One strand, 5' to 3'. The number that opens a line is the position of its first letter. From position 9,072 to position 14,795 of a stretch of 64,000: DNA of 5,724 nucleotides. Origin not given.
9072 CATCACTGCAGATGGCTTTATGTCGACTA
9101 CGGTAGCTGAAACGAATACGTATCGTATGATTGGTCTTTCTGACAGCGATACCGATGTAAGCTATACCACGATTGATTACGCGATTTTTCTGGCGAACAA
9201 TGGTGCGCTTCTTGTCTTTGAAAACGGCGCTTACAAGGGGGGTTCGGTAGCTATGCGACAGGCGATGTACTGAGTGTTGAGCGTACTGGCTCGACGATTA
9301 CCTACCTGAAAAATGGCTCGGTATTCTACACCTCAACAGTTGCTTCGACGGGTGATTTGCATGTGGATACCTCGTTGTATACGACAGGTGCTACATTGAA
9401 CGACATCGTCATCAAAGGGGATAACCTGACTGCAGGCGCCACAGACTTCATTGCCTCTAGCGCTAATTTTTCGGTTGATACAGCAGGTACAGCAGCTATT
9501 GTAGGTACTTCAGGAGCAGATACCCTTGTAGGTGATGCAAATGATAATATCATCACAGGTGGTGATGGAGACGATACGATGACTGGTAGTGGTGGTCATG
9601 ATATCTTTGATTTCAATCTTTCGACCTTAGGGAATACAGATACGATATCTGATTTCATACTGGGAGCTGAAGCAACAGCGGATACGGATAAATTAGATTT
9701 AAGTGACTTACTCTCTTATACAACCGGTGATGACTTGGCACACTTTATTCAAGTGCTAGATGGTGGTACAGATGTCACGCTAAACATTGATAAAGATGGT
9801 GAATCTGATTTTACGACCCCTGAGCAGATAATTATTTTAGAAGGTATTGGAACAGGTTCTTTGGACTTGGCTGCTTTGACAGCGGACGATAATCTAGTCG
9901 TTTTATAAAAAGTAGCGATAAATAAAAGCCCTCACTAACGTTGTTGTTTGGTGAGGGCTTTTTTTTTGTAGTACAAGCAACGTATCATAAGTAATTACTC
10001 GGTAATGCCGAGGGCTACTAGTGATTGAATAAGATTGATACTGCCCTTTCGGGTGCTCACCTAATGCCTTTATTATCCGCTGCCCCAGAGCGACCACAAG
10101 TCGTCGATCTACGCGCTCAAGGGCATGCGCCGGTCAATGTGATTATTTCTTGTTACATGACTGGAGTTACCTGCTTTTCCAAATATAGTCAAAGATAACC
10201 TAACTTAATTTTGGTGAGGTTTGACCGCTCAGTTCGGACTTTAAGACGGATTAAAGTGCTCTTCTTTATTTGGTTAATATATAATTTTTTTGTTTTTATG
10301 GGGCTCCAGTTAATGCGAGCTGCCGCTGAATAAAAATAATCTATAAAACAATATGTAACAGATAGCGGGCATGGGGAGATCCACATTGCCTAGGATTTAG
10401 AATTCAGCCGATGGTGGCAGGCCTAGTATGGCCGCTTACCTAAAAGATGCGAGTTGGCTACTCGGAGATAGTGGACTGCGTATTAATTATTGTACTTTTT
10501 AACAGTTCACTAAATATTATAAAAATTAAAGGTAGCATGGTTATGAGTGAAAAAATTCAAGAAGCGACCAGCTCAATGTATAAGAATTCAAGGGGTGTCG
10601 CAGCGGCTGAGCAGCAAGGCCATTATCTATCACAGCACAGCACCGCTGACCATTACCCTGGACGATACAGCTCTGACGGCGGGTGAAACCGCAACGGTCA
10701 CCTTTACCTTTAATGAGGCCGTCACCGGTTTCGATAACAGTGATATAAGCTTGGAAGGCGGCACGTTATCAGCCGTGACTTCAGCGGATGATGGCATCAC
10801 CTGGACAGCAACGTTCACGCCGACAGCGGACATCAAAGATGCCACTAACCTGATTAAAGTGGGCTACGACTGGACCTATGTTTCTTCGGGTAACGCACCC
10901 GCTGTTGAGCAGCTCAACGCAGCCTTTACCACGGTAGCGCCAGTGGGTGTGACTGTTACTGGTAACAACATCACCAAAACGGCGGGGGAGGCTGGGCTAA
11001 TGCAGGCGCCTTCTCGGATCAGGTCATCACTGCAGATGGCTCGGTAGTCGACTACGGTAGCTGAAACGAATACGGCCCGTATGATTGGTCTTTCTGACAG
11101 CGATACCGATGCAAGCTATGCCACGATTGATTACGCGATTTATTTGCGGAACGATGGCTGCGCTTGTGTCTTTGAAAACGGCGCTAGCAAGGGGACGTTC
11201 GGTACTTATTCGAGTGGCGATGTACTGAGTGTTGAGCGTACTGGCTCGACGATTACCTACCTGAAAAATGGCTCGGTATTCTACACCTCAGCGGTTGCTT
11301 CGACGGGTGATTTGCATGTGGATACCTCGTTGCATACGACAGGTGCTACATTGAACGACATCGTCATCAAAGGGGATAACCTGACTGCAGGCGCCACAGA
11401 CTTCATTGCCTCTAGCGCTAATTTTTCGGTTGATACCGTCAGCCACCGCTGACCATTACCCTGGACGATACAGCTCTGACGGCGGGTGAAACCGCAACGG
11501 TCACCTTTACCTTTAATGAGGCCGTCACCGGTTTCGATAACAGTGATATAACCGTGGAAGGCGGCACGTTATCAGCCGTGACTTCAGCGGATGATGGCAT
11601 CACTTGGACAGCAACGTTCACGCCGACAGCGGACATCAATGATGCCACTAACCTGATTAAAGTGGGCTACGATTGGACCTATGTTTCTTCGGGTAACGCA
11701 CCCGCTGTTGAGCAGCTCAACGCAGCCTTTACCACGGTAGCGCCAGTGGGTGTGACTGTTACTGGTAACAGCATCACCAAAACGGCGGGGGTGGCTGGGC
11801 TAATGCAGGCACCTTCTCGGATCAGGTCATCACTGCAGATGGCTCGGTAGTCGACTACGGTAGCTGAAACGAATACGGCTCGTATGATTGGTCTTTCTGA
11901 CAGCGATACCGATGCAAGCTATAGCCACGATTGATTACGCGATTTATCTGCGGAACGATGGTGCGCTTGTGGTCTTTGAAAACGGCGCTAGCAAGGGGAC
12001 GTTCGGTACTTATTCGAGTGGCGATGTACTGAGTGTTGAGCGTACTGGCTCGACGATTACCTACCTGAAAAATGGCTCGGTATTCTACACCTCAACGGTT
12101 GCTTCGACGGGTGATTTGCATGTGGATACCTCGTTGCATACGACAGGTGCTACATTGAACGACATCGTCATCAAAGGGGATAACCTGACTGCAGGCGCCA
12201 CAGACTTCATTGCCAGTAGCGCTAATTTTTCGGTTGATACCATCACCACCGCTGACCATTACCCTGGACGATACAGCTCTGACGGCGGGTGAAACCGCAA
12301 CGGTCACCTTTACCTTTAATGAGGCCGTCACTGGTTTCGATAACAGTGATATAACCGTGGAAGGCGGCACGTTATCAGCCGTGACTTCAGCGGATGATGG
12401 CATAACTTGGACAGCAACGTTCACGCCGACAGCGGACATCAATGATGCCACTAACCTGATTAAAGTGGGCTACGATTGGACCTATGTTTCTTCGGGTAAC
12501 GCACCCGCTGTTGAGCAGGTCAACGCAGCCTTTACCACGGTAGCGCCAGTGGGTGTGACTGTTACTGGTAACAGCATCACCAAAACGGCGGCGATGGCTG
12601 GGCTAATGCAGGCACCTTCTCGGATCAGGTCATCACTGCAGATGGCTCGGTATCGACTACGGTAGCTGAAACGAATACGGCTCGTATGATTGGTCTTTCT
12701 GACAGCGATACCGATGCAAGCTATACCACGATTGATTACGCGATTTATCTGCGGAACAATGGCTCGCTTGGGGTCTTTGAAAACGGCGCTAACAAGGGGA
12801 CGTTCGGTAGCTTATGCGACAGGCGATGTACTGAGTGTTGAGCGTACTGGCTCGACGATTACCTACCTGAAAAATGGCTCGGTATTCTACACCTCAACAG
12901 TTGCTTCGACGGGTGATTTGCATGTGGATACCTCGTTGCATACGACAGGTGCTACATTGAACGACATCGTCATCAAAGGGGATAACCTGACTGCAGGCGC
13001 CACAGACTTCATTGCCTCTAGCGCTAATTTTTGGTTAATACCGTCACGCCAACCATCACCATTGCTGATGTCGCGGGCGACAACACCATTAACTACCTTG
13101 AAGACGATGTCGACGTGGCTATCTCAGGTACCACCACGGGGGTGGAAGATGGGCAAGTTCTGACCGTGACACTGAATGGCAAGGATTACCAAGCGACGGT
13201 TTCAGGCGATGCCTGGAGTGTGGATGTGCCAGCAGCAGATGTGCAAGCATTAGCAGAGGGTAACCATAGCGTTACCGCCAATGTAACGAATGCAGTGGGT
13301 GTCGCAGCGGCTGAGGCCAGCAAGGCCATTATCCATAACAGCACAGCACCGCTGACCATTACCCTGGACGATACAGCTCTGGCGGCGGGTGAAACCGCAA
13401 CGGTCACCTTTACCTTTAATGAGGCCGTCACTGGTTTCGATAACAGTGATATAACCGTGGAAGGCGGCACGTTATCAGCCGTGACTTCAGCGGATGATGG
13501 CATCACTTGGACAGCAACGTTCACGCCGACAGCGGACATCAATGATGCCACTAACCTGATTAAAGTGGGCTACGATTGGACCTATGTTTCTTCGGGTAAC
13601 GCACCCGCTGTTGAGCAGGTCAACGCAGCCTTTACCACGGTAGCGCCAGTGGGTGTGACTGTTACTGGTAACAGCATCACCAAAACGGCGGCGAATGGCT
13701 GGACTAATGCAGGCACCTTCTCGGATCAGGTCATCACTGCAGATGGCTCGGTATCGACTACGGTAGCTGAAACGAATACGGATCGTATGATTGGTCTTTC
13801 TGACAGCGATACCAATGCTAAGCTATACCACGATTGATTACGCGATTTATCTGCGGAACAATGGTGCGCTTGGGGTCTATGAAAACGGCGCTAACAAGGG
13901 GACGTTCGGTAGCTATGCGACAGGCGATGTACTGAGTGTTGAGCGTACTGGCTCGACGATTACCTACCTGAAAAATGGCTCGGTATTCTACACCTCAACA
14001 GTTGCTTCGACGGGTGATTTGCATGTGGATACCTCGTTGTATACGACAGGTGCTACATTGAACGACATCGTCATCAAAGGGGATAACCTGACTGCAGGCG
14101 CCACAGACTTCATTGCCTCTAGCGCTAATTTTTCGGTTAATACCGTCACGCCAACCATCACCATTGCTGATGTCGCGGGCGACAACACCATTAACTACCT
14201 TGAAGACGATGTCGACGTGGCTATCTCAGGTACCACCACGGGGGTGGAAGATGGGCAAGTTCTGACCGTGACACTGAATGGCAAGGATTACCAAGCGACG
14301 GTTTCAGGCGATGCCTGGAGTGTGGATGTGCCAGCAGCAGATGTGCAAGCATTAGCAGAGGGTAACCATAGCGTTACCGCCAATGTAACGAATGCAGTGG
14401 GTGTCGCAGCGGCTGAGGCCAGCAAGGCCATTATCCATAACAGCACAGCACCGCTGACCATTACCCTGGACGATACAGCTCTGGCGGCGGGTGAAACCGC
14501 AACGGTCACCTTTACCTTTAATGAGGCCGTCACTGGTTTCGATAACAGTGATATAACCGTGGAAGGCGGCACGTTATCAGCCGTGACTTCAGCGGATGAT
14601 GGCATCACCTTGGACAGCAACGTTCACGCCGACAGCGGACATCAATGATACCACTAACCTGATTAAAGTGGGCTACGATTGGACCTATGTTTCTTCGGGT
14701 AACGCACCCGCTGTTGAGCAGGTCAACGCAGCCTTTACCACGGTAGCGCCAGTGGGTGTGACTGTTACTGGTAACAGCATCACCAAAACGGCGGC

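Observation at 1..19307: Two tandem giant RTX/T1SS adhesin paralogs built from concertedly evolving A-B(-C) DNA repeats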

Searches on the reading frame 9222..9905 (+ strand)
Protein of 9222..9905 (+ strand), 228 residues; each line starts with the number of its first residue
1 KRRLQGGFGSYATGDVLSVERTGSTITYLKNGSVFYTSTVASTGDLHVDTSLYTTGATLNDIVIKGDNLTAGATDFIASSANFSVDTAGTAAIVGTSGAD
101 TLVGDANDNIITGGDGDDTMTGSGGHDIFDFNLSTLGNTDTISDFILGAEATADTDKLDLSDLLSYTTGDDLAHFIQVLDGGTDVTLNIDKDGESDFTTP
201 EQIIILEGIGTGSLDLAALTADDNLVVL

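Call 7: search_protein_families(library=pfam, proteins=[window:9222-9905:+], max_evalue=0.01)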
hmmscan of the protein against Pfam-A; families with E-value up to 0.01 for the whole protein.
window:9222-9905:+ (228 aa): 1 family
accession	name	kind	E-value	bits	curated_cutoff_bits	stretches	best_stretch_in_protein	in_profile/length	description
PF00353.25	HemolysinCabind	-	1.1e-07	32.1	23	1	95-128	2-35/36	RTX calcium-binding nonapeptide repeat (4 copies)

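Call 8: search_protein_families(library=ncbifam, proteins=[window:9222-9905:+], max_evalue=0.01)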
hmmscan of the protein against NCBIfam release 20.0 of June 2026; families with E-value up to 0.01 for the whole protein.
window:9222-9905:+ (228 aa): 6 families
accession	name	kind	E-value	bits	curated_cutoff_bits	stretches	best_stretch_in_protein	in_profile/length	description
NF035945.1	Zn_serralysin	subfamily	2.9e-09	36.6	500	1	87-191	325-427/462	serralysin family metalloprotease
TIGR03661.1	T1SS_VCA0849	domain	1e-08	36.2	17.6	1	140-217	1-75/91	type I secretion C-terminal target domain-containing protein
NF053766.1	ZapA_metallo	exception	2.8e-06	26.7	940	1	90-193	348-449/483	ZapA family metalloprotease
NF033943.0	RTX_toxin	subfamily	5.8e-06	24.8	1000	1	80-163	750-825/930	RTX family hemolysin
NF050046.1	PueAB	exception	1.2e-05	24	670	1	78-173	492-579/616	polyurethane esterase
NF051884.1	ProteaseSapA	equivalog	8.4e-05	21.4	1200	1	91-132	322-363/644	protease SapA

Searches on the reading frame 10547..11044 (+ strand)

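Call 7: search_protein_families(library=pfam, proteins=[window:10547-11044:+], max_evalue=0.01)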
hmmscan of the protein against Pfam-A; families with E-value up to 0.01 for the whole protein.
window:10547-11044:+ (166 aa): 1 family
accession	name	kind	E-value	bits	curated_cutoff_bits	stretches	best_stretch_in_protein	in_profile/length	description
PF19078.6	Big_12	-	6.5e-29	100.6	27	1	34-119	7-92/102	Bacterial Ig-like domain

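Call 8: search_protein_families(library=ncbifam, proteins=[window:10547-11044:+], max_evalue=0.01)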
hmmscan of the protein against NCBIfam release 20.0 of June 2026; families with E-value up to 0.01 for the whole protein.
window:10547-11044:+ (166 aa): 0 families

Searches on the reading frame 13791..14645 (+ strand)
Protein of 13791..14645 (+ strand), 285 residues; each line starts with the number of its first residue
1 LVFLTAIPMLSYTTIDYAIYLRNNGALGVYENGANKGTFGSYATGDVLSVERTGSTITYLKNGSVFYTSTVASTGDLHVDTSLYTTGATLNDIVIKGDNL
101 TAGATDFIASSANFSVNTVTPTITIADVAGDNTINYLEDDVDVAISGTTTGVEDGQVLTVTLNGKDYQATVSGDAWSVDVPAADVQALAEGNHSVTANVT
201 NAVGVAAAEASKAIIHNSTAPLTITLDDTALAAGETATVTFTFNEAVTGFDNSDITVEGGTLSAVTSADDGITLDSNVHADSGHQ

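Call 7: search_protein_families(library=pfam, proteins=[window:13791-14645:+], max_evalue=0.01)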
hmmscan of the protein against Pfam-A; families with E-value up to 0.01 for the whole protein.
window:13791-14645:+ (285 aa): 2 families
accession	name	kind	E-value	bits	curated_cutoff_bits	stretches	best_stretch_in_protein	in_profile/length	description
PF19078.6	Big_12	-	2.2e-18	66.8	27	1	222-278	7-63/102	Bacterial Ig-like domain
PF22544.2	HYDIN_VesB_CFA65-like_Ig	-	0.0019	18.9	25.5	1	191-258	19-85/100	HYDIN/CFA65/VesB-like, Ig-like domain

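Call 8: search_protein_families(library=ncbifam, proteins=[window:13791-14645:+], max_evalue=0.01)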
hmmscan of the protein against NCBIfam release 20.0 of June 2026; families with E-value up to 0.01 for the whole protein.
window:13791-14645:+ (285 aa): 3 families
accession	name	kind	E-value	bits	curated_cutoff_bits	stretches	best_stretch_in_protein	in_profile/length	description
NF033510.3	Ca_tandemer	repeat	1.2e-22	80.1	50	1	112-206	2-95/96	Ca2+-stabilized repeat-containing adhesin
NF012196.1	Ig_like_ice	domain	6.5e-12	45.2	50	1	110-196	15-106/108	Ig-like domain-containing protein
NF032891.0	tail_200_repeat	domain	3.7e-11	42.8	350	1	117-214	91-190/195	tandem large repeat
